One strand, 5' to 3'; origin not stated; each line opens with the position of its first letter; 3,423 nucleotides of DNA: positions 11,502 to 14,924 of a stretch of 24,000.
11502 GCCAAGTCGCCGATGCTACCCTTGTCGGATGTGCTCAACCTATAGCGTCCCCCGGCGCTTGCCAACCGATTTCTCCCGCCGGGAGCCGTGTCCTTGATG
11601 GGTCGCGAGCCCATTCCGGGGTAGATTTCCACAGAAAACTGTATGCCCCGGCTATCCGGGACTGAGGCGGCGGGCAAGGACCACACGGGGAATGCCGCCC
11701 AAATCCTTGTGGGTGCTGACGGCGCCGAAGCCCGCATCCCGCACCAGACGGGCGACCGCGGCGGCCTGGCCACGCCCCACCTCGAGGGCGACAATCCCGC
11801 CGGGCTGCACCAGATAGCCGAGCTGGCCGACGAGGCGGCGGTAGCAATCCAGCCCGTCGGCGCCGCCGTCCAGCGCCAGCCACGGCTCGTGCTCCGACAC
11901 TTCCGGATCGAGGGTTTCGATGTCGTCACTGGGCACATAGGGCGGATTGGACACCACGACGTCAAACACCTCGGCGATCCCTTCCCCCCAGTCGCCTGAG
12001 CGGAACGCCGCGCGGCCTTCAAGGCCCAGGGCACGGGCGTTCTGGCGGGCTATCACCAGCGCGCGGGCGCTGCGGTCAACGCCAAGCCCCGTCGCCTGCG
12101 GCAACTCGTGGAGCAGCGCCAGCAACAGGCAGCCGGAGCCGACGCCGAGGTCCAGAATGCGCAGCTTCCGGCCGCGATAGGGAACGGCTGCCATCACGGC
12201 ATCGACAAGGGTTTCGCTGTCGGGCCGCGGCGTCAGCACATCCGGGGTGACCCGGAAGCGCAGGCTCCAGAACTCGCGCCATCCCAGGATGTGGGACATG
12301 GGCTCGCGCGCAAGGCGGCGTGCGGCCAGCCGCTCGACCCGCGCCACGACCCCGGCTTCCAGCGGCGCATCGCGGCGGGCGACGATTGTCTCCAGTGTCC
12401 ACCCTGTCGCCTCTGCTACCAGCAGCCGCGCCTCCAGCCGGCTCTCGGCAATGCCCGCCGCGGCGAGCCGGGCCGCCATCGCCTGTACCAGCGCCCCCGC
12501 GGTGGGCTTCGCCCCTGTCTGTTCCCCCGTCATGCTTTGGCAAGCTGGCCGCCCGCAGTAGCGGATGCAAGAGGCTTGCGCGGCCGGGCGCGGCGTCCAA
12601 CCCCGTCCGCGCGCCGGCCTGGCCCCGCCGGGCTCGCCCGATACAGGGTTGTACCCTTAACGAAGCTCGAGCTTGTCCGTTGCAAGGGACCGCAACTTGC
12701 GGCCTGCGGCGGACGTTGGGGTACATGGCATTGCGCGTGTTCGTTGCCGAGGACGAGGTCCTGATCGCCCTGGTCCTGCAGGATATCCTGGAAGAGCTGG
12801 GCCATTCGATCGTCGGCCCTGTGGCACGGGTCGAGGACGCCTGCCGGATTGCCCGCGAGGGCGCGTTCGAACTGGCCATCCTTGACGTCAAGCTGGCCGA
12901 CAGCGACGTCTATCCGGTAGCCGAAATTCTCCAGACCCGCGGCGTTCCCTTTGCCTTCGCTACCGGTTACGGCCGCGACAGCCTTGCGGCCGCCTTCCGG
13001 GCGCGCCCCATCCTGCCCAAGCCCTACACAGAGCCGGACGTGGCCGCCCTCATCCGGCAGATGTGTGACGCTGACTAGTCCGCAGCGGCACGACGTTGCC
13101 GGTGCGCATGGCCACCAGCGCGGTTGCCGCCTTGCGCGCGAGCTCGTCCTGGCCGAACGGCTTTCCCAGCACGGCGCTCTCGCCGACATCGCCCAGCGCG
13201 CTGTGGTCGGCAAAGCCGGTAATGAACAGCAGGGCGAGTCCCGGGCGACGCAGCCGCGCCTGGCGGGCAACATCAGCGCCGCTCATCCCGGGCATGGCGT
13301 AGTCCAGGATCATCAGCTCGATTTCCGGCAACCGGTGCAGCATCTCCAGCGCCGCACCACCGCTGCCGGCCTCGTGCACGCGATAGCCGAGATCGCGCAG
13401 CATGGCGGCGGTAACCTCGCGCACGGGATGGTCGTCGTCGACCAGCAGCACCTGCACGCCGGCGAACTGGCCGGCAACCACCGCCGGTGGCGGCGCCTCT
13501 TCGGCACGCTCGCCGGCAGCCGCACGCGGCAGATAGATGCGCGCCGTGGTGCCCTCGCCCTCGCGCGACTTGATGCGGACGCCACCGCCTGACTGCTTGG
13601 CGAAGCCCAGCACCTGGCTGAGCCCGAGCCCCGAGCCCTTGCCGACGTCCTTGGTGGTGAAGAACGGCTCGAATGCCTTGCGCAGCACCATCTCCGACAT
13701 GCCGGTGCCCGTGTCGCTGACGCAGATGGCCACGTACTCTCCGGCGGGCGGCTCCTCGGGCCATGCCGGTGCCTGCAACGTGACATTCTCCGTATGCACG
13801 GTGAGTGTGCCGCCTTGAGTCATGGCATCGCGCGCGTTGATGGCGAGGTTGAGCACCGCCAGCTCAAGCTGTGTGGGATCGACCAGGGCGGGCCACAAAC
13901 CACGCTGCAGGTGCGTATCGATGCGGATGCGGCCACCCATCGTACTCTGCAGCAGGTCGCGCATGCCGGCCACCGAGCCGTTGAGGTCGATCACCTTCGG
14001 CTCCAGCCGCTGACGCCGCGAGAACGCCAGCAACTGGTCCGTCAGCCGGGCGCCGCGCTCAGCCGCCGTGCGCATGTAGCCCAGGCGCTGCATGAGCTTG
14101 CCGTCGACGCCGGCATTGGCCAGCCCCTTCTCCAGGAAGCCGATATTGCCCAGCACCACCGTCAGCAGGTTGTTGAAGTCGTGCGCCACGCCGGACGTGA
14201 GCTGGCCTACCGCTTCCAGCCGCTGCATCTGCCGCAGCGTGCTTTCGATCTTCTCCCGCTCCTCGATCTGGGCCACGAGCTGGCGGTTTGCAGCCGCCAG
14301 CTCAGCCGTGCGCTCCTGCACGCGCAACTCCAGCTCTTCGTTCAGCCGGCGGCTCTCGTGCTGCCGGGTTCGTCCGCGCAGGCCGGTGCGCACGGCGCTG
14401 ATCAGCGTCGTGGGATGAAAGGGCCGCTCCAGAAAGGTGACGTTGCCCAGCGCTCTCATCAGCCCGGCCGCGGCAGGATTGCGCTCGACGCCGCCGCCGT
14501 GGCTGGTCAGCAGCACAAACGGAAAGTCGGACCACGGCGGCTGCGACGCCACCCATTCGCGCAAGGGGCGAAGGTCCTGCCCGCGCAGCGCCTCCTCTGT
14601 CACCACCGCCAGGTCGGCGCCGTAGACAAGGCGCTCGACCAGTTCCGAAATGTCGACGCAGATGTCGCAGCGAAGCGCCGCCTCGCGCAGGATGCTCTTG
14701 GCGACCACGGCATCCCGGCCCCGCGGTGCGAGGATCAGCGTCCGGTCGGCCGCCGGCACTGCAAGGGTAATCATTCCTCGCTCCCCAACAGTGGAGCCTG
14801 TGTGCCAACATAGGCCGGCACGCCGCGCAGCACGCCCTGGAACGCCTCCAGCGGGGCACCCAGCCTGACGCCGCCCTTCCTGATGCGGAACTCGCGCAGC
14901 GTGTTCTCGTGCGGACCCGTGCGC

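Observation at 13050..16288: KaiC-like ATPase with no KaiA/KaiB, translationally coupled to a pseudo-receiver hybrid histidine kinase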

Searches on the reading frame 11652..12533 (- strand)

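Call 3: search_protein_families(library=pfam, proteins=[window:11652-12533:-], max_evalue=0.01)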
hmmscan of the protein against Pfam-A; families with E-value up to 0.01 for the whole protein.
window:11652-12533:- (293 aa): 12 families
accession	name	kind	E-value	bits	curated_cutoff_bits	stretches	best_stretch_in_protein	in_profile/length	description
PF17827.6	PrmC_N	-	3.7e-16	59.9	23.4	1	15-84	2-71/71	PrmC N-terminal domain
PF05175.20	MTS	-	1.8e-12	47.7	23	1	122-201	31-110/170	Methyltransferase small domain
PF13847.12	Methyltransf_31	-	5.3e-12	46.1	27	1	123-196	4-81/145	Methyltransferase domain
PF13649.12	Methyltransf_25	-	6.2e-09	36.9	27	1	126-207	1-84/97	Methyltransferase domain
PF08242.18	Methyltransf_12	-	4.7e-06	27.7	30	1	127-196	1-72/98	Methyltransferase domain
PF01170.24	UPF0020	-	4.4e-05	23.7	22.3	1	148-199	78-131/197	RMKL-like, methyltransferase domain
PF03602.21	Cons_hypoth95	-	0.00049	20.2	24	1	101-209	20-133/182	Conserved hypothetical protein 95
PF06325.19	PrmA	-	0.0005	20.1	22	1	125-196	164-233/296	Ribosomal protein L11 methyltransferase (PrmA)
PF08241.18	Methyltransf_11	-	0.0014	19.6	21.2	1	127-196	1-67/95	Methyltransferase domain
PF07669.17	Eco57I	-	0.0014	19.2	25.3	1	187-207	72-92/171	Eco57I restriction-modification methylase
PF13489.12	Methyltransf_23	-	0.0023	18.2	27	0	108-162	8-60/164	Methyltransferase domain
PF01135.25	PCMT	-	0.0064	16.7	20.3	0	123-189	74-140/210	Protein-L-isoaspartate(D-aspartate) O-methyltransferase (PCMT)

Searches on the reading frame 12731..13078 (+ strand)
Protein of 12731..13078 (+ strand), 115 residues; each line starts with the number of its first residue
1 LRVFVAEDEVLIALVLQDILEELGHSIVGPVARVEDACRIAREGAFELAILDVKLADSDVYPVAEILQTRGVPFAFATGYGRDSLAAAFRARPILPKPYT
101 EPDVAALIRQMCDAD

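Call 3: search_protein_families(library=pfam, proteins=[window:12731-13078:+], max_evalue=0.01)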
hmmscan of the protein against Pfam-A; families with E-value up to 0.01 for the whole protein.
window:12731-13078:+ (115 aa): 1 family
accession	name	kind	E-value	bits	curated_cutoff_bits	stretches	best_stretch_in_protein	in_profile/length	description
PF00072.30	Response_reg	-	9.9e-08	32.6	30.2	1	3-107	1-109/111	Response regulator receiver domain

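Call 4: search_protein_families(library=ncbifam, proteins=[window:12731-13078:+], max_evalue=0.01)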
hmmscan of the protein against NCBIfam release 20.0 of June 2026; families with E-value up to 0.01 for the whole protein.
window:12731-13078:+ (115 aa): 16 families
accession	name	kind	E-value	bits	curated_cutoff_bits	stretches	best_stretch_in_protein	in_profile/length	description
NF006623.1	PRK09191.1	subfamily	1.3e-17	64.4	240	1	2-110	139-250/258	PhyR family response regulator anti-anti-sigma factor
NF009971.0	PRK13435.1-2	subfamily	4.7e-15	55.6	151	1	1-104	1-105/141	response regulator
NF009970.0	PRK13435.1-1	equivalog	1.3e-11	44.5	143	1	1-107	1-107/125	response regulator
NF009973.0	PRK13435.1-4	equivalog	5.1e-11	42.8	158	1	1-108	9-118/154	response regulator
NF009972.0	PRK13435.1-3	subfamily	1.7e-09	37.5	119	1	2-79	18-95/146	response regulator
NF009974.0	PRK13435.1-6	equivalog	1.3e-07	31.4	171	1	2-60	7-65/155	response regulator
TIGR02956.1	TMAO_torS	equivalog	2.9e-06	25.7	676.5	1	2-59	703-759/967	TMAO reductase system sensor histidine kinase/response regulator TorS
NF008302.0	PRK11091.1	equivalog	6.2e-05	21.4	838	1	2-70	527-594/779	aerobic respiration two-component sensor histidine kinase ArcB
TIGR01387.1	cztR_silR_copR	subfamily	0.00075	19.2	279.2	1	3-76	1-75/218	heavy metal response regulator transcription factor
NF046022.1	RespRegCpdRBruc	equivalog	0.00089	19.2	180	1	2-113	3-118/120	cell cycle two-component system response regulator CpdR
NF008296.0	PRK11083.1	equivalog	0.00089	18.7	273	1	2-79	5-82/228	two-component system response regulator CreB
NF041880.1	EPS_EpsF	equivalog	0.0031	16.1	900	1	13-84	8-82/492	response regulator EpsF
NF045991.1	RespRegCtrARhodob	equivalog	0.004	16.9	350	1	1-69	1-68/224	response regulator transcription factor CtrA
NF045944.1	ResRegRpaBCyano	equivalog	0.0045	16.4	330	1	5-78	2-75/229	response regulator transcription factor RpaB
NF008078.0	PRK10816.1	equivalog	0.0077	15.8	336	1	1-60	1-59/223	two-component system response regulator PhoP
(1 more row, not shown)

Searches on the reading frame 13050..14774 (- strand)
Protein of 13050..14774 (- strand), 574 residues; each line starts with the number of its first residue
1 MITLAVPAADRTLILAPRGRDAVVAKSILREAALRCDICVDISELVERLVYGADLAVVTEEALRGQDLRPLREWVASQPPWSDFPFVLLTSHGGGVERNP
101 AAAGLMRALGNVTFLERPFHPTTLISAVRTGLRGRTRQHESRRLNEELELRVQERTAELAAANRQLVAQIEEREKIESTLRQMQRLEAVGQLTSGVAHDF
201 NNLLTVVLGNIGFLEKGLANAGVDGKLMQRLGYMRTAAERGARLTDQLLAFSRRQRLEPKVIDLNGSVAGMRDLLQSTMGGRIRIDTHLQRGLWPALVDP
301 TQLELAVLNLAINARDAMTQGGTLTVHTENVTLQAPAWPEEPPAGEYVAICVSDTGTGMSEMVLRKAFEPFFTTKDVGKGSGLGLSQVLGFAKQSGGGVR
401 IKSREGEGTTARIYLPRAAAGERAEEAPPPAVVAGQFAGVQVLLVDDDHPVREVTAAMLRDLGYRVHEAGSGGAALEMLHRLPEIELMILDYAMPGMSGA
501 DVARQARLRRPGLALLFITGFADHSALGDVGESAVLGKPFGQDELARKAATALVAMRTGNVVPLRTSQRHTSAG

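Call 3: search_protein_families(library=pfam, proteins=[window:13050-14774:-], max_evalue=0.01)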
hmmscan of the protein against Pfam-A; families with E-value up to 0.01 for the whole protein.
window:13050-14774:- (574 aa): 3 families
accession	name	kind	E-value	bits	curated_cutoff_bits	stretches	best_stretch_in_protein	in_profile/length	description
PF02518.31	HATPase_c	-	2e-19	70.5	26.4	1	299-418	2-110/111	Histidine kinase-, DNA gyrase B-, and HSP90-like ATPase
PF00072.30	Response_reg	-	5.4e-18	65.6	30.2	1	442-548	1-109/111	Response regulator receiver domain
PF00512.31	HisKA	-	1.4e-08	35.1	26.9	1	189-255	2-64/66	His Kinase A (phospho-acceptor) domain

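Call 4: search_protein_families(library=ncbifam, proteins=[window:13050-14774:-], max_evalue=0.01)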
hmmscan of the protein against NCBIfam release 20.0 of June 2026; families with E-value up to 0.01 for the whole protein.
window:13050-14774:- (574 aa): 128 families (the best 25 are shown)
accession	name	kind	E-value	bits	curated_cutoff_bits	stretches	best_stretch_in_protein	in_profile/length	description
NF010076.0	PRK13557.1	subfamily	1.2e-111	373.8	631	1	170-553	144-533/540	histidine kinase famiy protein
NF046020.1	HisKinCckABruc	equivalog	3.5e-98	329.6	1000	1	163-548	452-862/868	cell cycle histidine kinase CckA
NF046026.1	HisKinCckACaul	equivalog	4.8e-82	276.1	1000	1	152-549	265-672/678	cell cycle histidine kinase CckA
NF010411.0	PRK13837.1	equivalog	1.3e-65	221.9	647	1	166-556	427-815/828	two-component system VirA-like sensor kinase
NF008468.0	PRK11360.1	equivalog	2.4e-43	148.4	646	1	156-422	357-613/616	two-component system sensor histidine kinase AtoS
NF052573.1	HisKinEspAMyxo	equivalog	1e-38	132.9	1400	1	162-522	357-716/755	serine histidine kinase EspA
NF052574.1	HisKinEspCMyxo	equivalog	1.9e-38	132.2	1200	1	155-545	387-775/785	serine histidine kinase EspC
NF007688.0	PRK10364.1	equivalog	5.9e-33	114.3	479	1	171-419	222-453/460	two-component system sensor histidine kinase ZraS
NF047466.1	hybrid_RR_LvrB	exception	5.6e-30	104.8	500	1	157-416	121-375/377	hybrid histidine kinase/response regulator LvrB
NF038348.1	T2SS_HK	subfamily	1.9e-26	92.6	450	2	240-416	410-572/574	histidine kinase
TIGR02956.1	TMAO_torS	equivalog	1.2e-23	83.2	676.5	1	136-507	413-768/967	TMAO reductase system sensor histidine kinase/response regulator TorS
NF008302.0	PRK11091.1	equivalog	1.3e-22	79.8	838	1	254-546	348-636/779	aerobic respiration two-component sensor histidine kinase ArcB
NF047497.1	HK_LIC_12097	equivalog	7.7e-21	74.2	500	1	170-416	132-365/367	LIC_12097 family sensor histidine kinase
NF053512.1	nitric_RR_NosR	exception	2.9e-20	72.7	400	2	442-526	1-84/422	response regulator c-di-GMP phosphodiesterase, NosR family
NF011874.0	PRK15347.1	equivalog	3e-19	68.6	852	2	348-419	545-616/921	two component system sensor kinase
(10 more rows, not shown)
